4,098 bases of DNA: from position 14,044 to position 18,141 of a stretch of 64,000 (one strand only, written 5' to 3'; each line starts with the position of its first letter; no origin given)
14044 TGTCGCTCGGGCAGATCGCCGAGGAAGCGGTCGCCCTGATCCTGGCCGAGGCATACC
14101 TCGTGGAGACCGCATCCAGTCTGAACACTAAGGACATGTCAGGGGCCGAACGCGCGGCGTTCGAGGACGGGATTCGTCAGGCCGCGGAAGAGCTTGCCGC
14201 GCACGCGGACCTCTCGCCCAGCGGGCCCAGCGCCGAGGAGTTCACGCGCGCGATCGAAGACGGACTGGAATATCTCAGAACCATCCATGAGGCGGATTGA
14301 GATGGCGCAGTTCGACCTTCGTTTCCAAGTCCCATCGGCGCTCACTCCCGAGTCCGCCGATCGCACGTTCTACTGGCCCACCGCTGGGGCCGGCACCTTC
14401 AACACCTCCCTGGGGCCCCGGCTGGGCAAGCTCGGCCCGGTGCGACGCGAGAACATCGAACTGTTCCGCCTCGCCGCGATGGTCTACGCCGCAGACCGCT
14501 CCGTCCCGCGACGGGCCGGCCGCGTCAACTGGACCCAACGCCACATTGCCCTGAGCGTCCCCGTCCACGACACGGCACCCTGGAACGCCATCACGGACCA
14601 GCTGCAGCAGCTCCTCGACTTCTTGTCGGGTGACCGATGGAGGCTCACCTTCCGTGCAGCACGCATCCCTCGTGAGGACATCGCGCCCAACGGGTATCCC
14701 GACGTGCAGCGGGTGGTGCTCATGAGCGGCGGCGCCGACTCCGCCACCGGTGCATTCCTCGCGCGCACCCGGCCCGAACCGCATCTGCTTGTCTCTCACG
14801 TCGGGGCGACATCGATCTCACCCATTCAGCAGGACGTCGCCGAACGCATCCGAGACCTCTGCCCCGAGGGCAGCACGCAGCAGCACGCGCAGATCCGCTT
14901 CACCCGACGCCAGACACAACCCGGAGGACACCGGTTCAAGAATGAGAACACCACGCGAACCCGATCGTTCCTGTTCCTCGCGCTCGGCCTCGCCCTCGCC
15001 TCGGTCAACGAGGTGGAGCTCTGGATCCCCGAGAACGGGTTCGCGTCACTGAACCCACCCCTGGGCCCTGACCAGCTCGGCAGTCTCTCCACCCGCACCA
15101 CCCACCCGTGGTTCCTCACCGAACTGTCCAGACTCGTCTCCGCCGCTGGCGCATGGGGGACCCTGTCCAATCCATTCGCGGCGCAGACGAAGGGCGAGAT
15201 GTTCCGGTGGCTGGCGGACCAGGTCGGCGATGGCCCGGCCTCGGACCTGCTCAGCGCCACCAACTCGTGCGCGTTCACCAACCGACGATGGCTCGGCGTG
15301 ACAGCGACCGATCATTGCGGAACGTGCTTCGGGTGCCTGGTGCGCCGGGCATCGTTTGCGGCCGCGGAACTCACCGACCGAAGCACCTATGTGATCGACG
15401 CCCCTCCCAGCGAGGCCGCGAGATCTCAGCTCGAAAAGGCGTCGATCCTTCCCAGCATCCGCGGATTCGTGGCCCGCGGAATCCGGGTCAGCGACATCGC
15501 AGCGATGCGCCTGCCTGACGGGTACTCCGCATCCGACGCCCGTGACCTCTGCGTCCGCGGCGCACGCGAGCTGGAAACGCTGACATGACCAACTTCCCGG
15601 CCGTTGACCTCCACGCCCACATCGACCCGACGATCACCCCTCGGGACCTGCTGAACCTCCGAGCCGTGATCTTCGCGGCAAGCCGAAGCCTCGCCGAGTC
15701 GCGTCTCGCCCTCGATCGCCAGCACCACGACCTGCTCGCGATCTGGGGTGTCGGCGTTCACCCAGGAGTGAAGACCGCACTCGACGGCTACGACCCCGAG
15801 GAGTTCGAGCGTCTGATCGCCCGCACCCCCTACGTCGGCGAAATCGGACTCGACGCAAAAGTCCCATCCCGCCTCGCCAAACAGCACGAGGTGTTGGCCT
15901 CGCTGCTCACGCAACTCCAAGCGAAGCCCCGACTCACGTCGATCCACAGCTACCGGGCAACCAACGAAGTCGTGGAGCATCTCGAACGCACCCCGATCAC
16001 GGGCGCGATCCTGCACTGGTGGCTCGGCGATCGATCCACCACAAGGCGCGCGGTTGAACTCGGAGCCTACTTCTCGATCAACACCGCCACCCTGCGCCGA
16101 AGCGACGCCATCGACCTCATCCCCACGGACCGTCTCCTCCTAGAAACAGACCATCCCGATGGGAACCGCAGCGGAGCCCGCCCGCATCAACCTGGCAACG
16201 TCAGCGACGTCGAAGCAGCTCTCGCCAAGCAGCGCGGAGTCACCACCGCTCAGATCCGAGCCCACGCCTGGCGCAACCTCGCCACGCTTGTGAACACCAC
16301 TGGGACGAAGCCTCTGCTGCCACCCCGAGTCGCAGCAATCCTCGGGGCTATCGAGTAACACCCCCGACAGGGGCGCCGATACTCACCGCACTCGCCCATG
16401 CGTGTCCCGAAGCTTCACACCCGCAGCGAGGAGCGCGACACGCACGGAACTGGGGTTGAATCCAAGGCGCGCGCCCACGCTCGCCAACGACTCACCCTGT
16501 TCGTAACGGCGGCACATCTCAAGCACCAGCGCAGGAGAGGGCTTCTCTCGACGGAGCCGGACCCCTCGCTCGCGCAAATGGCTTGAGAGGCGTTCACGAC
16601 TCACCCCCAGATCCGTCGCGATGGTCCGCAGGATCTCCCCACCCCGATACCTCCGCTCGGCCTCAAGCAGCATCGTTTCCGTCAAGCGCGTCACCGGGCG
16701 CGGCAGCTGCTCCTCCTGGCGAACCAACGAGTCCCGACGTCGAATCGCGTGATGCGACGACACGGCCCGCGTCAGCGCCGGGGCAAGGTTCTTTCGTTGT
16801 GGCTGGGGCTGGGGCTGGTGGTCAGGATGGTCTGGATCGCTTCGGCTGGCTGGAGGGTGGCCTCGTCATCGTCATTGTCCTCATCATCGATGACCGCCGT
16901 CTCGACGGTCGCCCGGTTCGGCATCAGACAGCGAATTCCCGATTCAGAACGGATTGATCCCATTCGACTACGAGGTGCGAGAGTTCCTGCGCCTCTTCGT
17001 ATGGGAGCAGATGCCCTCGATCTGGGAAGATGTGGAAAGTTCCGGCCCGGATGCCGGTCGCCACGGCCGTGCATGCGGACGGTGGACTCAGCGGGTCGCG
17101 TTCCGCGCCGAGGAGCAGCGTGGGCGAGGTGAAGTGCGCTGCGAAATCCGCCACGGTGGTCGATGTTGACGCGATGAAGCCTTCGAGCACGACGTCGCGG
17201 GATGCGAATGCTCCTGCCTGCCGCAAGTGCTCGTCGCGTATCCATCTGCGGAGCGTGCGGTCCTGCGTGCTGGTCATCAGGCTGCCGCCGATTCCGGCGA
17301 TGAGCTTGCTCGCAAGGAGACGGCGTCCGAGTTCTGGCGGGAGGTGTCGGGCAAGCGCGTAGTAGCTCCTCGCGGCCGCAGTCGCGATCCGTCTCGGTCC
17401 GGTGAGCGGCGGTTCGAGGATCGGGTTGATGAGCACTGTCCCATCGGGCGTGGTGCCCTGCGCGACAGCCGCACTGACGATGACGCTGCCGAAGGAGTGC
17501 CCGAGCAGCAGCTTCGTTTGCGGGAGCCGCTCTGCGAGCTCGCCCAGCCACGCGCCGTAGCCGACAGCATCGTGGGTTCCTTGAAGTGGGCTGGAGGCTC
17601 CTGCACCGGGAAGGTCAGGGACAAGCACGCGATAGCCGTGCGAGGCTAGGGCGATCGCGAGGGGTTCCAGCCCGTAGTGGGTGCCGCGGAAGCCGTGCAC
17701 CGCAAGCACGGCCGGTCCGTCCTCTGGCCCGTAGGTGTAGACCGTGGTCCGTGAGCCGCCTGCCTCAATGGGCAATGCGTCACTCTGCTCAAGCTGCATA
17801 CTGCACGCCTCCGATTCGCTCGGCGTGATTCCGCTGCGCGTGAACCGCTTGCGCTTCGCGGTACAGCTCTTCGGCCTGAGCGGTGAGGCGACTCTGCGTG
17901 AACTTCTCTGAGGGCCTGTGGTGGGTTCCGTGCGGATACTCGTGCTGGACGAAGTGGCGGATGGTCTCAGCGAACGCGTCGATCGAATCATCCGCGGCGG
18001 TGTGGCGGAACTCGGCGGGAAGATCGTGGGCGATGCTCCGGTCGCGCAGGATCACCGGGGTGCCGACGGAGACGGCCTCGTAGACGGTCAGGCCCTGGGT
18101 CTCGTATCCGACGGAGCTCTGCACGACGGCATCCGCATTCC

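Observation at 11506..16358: Complete QatABCD-type anti-phage locus (KAP NTPase / QatB / QueC-like / TatD-like) carried as cargo next to a conjugative relaxase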

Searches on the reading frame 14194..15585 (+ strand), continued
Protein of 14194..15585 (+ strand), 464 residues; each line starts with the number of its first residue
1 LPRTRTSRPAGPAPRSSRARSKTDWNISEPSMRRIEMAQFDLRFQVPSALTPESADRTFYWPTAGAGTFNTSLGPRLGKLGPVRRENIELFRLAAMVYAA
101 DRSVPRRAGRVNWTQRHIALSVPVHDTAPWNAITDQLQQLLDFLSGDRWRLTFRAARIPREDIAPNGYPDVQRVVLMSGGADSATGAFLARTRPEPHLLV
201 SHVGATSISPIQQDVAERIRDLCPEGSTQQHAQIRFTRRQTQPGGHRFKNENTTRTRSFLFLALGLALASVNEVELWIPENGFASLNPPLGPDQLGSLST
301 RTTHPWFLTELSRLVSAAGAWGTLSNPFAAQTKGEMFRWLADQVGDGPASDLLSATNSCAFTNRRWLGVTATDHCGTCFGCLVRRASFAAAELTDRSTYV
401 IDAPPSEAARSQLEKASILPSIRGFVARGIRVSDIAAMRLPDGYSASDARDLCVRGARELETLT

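Call 45: find_homologous_proteins(query=L008:3000-3821:+, max_evalue=0.001)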
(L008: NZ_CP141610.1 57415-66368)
Query L008:3000-3821:+ (274 aa): 121 proteins with E <= 0.001 among 5634 candidates; the best 120 are listed.
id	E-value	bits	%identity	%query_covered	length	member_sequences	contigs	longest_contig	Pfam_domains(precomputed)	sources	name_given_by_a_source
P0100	1.4e-163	561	95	100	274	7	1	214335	PF28083.1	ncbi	ncbi:Qat anti-phage system associated protein QatB [Pantoea sp. y20]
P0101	1.2e-149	515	86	100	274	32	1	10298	PF28083.1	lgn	-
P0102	8.3e-147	506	85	100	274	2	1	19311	PF28083.1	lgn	-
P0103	2.2e-146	505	85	100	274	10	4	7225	PF28083.1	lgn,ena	-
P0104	4.2e-142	491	84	100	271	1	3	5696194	PF28083.1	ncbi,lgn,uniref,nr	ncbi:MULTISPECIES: Qat anti-phage system associated protein QatB [Klebsiella/Raoultella group]|unire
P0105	9.9e-123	427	70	100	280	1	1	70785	PF28083.1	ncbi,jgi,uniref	ncbi:Qat anti-phage system associated protein QatB [Serratia sp. Ag1]|uniref:Qat anti-phage system a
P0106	2.8e-122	426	70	100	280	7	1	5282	PF28083.1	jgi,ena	-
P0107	3.8e-122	425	71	100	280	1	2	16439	PF28083.1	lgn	-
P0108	7.2e-122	424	71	100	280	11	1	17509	PF28083.1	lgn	-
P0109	1.8e-121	423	71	100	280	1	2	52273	PF28083.1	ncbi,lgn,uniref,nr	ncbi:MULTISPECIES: Qat anti-phage system associated protein QatB [Xenorhabdus]|uniref:Uncharacterize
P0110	4.7e-121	421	70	100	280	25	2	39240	PF28083.1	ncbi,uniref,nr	ncbi:hypothetical protein GIJ60_24490 [Klebsiella quasipneumoniae]|uniref:Qat anti-phage system asso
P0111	1.6e-120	420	71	100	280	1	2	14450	PF28083.1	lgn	-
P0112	1.1e-119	417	70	100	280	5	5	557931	PF28083.1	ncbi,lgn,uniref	ncbi:Qat anti-phage system associated protein QatB [Pantoea agglomerans]|uniref:Qat anti-phage syste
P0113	1.9e-119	416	71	100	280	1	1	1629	PF28083.1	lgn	-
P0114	3.1e-119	416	72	100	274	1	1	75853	PF28083.1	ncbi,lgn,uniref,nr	ncbi:Qat anti-phage system associated protein QatB [Rahnella sp. ChDrAdgB13]|uniref:Qat anti-phage s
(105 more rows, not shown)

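Call 61: search_protein_families(library=ncbifam, proteins=[L008:3000-3821:+, L007:2988-3830:+, L010:3121-3837:+], max_evalue=0.01)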
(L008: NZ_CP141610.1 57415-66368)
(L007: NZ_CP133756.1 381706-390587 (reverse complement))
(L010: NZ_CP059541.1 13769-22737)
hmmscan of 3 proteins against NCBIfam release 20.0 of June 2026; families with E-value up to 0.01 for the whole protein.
L008:3000-3821:+ (274 aa): 1 family
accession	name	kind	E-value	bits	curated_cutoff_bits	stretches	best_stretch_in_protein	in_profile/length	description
NF041924.1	QatB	equivalog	1.8e-61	207.2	100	1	85-263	1-179/179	Qat anti-phage system associated protein QatB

L007:2988-3830:+ (281 aa): 1 family
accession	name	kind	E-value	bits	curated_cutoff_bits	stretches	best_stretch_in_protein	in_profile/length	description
NF041924.1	QatB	equivalog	1.4e-28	100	100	1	102-263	1-161/179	Qat anti-phage system associated protein QatB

L010:3121-3837:+ (239 aa): 2 families
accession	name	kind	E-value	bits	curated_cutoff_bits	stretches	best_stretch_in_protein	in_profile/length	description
NF041924.1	QatB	equivalog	4.3e-08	33.3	100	1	55-227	9-178/179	Qat anti-phage system associated protein QatB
NF011733.0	PRK15186.1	equivalog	0.00026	20.4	403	1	25-208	24-205/291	AraC family transcriptional regulator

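Call 69: find_related_loci(query=A6, collection=genome_contigs, flank=6000)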
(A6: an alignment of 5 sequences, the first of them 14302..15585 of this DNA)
Query A6 (428 aa) in genome_contigs; peptide patterns used: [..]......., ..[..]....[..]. (x = any residue, [..] = any of these).
134 stretches matched a pattern; 96 encode a relative of the query (tblastn E <= 1e-3); the best 80 are kept; 79 distinct loci.
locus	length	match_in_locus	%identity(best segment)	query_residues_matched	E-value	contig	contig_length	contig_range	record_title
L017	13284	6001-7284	99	1-428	0e+0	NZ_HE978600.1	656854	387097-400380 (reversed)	Brevibacterium senegalense strain JC43, whole genome shotgun sequence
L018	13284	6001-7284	98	1-428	0e+0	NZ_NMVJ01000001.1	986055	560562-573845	Parenemella sanctibonifatiensis strain NML 150081 NML150081_1, whole genome shotgun sequence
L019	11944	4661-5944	98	1-428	0e+0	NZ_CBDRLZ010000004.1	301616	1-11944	Microbacterium sp. bgisy203 isolate tissue of Acanthaster planci BGISY000203.4, whole genome shotgun sequence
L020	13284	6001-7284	97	1-428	0e+0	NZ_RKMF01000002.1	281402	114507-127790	Kocuria soli strain M5W7-7 Scaffold2_1, whole genome shotgun sequence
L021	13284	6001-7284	82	1-428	0e+0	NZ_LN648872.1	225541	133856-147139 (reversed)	Microbacterium gorillae strain G3, whole genome shotgun sequence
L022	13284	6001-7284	81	1-428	0e+0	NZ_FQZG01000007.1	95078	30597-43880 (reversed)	Tessaracoccus bendigoensis DSM 12906, whole genome shotgun sequence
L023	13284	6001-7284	78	1-428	0e+0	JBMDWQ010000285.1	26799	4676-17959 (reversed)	MAG: Microbacterium sp. isolate ContRs1_8 ContRs1_contig285, whole genome shotgun sequence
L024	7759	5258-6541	60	1-428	4e-169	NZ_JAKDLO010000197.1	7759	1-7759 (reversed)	MAG: Intrasporangium sp. isolate 43_S57 43_S57_NODE_1148_length_7759_cov_12.685748, whole genome shotgun sequence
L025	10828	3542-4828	60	1-428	4e-165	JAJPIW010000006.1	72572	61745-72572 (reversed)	MAG: Intrasporangiaceae bacterium isolate Centralia_MAG_384 k107_570609, whole genome shotgun sequence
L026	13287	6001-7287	73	1-428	0e+0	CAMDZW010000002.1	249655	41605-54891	MAG: uncultured Propionibacteriaceae bacterium isolate SRR11489763_bin.7_metaWRAP_v1.3_MAG genome assembly, contig: ERZ1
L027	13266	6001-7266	73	1-421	0e+0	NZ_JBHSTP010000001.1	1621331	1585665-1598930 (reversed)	Luethyella okanaganae strain CCUG 43304 GCM70027009_14, whole genome shotgun sequence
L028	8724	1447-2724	52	1-427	2e-135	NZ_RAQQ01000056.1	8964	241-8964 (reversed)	Micromonospora globbae strain WPS1-2 contig0056, whole genome shotgun sequence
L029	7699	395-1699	52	1-427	1e-131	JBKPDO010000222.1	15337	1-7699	MAG: bacterium isolate GB_EKS_MAG_00022 GB_EKS_000000893573, whole genome shotgun sequence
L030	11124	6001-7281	52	1-427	3e-130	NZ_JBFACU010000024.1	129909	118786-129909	Streptomyces sp. NPDC021356 NPDC021356_137_C9.ctg-0024, whole genome shotgun sequence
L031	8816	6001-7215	53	22-424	4e-128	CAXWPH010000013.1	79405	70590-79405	MAG: Acidobacteriota bacterium isolate 6d834bca-fe92-435a-98ea-3ded135ce894 genome assembly, contig: contig_13, whole ge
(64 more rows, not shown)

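Call 95: search_solved_structures(query=L009:5125-5856:+, max_evalue=1e-10)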
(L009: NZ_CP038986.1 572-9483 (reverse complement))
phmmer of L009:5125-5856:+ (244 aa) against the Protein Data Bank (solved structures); distinct sequences matched with E-value up to 1e-10: 4.
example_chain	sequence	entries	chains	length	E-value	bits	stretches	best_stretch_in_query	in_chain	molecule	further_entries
3gg7_A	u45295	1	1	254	6.7e-167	556.4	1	1-244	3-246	uncharacterized metalloprotein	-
9xsn_A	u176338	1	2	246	3.9e-65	223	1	1-243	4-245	Hydrolase TatD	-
2y1h_A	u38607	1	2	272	7.7e-16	61.6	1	68-240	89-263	PUTATIVE DEOXYRIBONUCLEASE TATDN3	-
1zzm_A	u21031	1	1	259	4.3e-13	52.6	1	2-237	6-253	putative deoxyribonuclease yjjV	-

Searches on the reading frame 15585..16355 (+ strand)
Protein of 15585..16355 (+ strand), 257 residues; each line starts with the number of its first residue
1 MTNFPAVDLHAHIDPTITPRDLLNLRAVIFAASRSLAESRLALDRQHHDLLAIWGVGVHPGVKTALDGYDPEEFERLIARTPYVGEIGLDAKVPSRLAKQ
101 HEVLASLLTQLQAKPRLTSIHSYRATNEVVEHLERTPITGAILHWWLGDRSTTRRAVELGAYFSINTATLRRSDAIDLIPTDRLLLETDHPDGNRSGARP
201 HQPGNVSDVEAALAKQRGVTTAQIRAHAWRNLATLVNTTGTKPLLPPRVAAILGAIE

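Call 3: search_protein_families(library=padloc, proteins=[window:15585-16355:+], max_evalue=0.01)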
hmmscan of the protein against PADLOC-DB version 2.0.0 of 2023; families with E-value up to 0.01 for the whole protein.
window:15585-16355:+ (257 aa): 1 family
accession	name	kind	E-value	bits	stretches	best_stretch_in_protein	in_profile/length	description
PDLC02215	QatD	-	8e-36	121.7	1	55-238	59-249/250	-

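Call 4: search_protein_families(library=pfam, proteins=[window:15585-16355:+], max_evalue=0.01)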
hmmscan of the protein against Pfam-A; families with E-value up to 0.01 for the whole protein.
window:15585-16355:+ (257 aa): 1 family
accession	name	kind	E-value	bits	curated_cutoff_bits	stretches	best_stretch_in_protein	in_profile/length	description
PF01026.27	TatD_DNase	-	7.9e-29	101.2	27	1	8-235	2-251/253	TatD related DNase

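Call 5: search_protein_families(library=ncbifam, proteins=[window:15585-16355:+], max_evalue=0.01)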
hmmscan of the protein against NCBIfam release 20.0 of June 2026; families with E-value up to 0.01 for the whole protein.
window:15585-16355:+ (257 aa): 5 families
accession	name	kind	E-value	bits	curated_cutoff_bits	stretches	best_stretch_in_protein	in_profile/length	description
NF041926.1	QatD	equivalog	1.6e-36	125.6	230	1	55-235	52-239/239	Qat anti-phage system TatD family nuclease QatD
TIGR00010.1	TIGR00010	subfamily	5.7e-20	71.8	206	1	29-235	32-250/253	YchF/TatD family DNA exonuclease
NF008075.0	PRK10812.1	equivalog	1.2e-11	44.4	438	1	53-237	61-255/265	metal-dependent hydrolase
NF008522.0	PRK11449.1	equivalog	1.8e-10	40.4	481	1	40-237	49-257/259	metal-dependent hydrolase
NF007745.0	PRK10425.1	equivalog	2.1e-06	27.2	395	1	36-224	39-244/260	3'-5' ssDNA/RNA exonuclease TatD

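Call 53: search_solved_structures(query=window:15585-16355:+, max_evalue=0.00001, show_alignments=1)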
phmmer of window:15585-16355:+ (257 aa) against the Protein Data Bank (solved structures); distinct sequences matched with E-value up to 0.00001: 5.
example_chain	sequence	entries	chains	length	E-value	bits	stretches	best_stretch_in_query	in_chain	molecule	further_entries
3gg7_A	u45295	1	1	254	4.4e-20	75.7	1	52-238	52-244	uncharacterized metalloprotein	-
9xsn_A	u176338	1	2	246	1.7e-17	67.2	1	5-238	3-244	Hydrolase TatD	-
1yix_A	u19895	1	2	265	4.1e-13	52.9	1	52-236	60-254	deoxyribonuclease ycfH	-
1zzm_A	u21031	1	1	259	1.3e-10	44.7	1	41-237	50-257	putative deoxyribonuclease yjjV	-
2y1h_A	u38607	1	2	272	3.8e-06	30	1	80-226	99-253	PUTATIVE DEOXYRIBONUCLEASE TATDN3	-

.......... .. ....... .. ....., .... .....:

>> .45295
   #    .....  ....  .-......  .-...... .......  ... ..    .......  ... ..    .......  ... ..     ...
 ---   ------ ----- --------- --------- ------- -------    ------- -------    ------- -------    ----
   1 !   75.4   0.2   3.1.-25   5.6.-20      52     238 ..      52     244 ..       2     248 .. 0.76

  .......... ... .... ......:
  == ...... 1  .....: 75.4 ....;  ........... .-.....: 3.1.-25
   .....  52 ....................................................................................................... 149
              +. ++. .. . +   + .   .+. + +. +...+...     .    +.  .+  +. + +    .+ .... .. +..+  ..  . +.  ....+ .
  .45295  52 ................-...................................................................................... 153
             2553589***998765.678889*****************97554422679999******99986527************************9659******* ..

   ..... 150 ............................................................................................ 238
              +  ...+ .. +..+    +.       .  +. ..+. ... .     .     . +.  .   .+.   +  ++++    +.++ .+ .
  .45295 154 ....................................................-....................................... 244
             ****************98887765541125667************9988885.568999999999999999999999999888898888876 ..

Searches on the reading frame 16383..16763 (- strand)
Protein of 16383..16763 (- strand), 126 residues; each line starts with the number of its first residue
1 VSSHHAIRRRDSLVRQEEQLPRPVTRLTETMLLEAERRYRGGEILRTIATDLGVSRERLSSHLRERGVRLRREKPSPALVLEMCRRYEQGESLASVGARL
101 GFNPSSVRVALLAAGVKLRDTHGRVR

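Call 64: search_protein_families(library=pfam, proteins=[window:16383-16763:-], max_evalue=0.001)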
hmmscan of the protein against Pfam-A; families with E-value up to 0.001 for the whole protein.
window:16383-16763:- (126 aa): 3 families
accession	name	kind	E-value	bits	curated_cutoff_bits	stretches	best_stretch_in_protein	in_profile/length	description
PF19575.5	HTH_58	-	6.8e-06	26.3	23.8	0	32-72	16-56/62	Helix-turn-helix domain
PF04545.22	Sigma70_r4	-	6.9e-05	22.7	24.1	0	84-119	14-49/50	Sigma-70, region 4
PF13936.12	HTH_38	-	0.00035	20.7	27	0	85-107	15-37/44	Helix-turn-helix domain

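Call 93: search_protein_families(library=ncbifam, proteins=[window:16383-16763:-], max_evalue=0.0001)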
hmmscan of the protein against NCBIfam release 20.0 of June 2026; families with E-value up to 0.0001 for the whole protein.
window:16383-16763:- (126 aa): 1 family
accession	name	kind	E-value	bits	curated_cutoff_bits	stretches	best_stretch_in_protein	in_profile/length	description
NF040595.1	HTH_Cbp1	equivalog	1.4e-07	31.5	140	0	85-121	10-46/135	CRISPR DNA repeat-binding protein Cbp1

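Call 94: search_protein_families(library=padloc, proteins=[window:16383-16763:-], max_evalue=0.001)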
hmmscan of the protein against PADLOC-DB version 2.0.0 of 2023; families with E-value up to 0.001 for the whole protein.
window:16383-16763:- (126 aa): 0 families

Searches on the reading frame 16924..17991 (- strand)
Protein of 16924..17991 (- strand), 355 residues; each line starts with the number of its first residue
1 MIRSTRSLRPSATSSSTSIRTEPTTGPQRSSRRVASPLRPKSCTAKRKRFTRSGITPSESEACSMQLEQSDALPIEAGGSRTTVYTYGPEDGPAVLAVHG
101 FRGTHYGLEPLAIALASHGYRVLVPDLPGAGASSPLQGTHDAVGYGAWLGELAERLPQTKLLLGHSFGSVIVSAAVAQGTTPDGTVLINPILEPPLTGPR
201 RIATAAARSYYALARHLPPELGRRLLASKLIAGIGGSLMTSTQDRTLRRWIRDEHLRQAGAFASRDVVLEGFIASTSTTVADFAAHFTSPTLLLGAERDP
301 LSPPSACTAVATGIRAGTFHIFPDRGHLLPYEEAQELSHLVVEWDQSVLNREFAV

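Call 64: search_protein_families(library=pfam, proteins=[window:16924-17991:-], max_evalue=0.001)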
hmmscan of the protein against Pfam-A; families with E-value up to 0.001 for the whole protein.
window:16924-17991:- (355 aa): 3 families
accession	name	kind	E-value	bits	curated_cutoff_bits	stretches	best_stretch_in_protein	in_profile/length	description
PF00561.26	Abhydrolase_1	-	1.8e-18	67.6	25.8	1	93-333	1-244/245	alpha/beta hydrolase fold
PF12697.13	Abhydrolase_6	-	4.6e-18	67.1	26.3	1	95-337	1-214/217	Alpha/beta hydrolase family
PF12146.15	Hydrolase_4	-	2.1e-16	60.4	27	1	94-332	6-237/239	Serine aminopeptidase, S33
